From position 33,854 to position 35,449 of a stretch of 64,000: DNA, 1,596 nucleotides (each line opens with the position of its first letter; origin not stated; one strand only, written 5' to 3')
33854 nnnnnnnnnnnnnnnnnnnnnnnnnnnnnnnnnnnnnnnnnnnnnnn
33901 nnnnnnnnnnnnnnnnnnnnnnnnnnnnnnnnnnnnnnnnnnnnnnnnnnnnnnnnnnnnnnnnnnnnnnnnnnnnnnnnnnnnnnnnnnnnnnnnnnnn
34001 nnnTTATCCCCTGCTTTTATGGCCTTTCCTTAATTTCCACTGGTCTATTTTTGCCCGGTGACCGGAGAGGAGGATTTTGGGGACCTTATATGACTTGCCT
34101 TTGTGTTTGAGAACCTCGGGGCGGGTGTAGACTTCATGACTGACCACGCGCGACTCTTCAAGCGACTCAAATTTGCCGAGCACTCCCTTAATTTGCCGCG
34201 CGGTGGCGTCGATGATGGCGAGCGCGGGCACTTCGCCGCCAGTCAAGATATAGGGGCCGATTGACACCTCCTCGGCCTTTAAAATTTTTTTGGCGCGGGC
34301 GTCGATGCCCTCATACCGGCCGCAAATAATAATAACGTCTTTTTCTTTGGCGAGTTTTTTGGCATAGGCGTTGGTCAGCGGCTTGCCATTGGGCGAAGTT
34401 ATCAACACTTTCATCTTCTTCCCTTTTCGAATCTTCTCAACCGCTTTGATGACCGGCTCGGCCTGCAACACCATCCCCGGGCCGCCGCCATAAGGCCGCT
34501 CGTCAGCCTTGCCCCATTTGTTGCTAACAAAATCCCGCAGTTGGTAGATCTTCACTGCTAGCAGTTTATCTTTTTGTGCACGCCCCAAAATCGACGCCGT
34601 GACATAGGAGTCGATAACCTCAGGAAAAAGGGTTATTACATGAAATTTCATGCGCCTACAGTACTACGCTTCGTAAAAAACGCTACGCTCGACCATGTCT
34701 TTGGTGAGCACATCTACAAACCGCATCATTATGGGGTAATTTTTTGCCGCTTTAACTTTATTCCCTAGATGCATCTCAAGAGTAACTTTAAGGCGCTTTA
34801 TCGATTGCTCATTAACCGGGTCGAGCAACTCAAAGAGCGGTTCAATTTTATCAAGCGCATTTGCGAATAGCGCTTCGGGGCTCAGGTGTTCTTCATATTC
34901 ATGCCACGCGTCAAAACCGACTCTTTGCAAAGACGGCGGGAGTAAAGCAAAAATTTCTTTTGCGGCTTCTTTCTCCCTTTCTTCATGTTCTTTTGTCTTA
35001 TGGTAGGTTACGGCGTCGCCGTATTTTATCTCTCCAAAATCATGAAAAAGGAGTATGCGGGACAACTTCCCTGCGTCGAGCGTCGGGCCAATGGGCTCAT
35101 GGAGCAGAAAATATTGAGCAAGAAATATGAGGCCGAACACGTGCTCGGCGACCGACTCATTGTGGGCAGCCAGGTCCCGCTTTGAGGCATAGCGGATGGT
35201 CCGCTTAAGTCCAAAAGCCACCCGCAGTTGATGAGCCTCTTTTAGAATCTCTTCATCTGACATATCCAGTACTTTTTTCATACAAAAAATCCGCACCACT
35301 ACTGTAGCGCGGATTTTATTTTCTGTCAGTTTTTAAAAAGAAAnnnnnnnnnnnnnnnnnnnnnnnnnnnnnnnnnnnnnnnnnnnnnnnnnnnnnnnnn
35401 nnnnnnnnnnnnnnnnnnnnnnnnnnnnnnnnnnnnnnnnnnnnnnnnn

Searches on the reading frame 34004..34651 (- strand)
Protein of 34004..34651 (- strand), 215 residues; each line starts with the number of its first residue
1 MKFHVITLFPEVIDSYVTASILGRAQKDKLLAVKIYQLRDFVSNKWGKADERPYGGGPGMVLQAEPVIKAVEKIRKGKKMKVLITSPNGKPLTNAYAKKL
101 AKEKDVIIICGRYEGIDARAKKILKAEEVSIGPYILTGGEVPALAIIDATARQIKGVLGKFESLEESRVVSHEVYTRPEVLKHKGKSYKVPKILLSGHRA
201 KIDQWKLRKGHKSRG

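Call 57: search_protein_families(library=pfam, proteins=[window:34004-34651:-], max_evalue=0.0001)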
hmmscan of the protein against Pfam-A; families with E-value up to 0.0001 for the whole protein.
window:34004-34651:- (215 aa): 1 family
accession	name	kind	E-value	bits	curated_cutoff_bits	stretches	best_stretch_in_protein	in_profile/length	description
PF01746.26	tRNA_m1G_MT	-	9.8e-44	149.8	27.3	1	23-209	2-185/195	tRNA (Guanine-1)-methyltransferase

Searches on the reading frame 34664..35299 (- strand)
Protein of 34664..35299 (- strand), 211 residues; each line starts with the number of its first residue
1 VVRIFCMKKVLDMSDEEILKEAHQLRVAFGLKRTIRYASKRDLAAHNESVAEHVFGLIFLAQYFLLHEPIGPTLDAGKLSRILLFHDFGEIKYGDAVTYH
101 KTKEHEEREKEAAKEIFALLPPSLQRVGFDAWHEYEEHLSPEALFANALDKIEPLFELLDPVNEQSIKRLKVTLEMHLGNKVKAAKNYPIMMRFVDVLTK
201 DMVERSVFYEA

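Call 57: search_protein_families(library=pfam, proteins=[window:34664-35299:-], max_evalue=0.0001)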
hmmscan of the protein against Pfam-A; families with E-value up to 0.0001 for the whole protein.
window:34664-35299:- (211 aa): 3 families
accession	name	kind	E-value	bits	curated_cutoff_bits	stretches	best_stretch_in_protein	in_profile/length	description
PF13023.12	HD_3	-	3.1e-27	96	22.5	1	31-180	4-152/165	HD domain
PF12917.13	YfbR-like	-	8.9e-09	35.7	25.9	1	31-157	9-140/182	5'-deoxynucleotidase YfbR-like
PF01966.28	HD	-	3.4e-05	24.6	22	1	50-153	1-114/116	HD domain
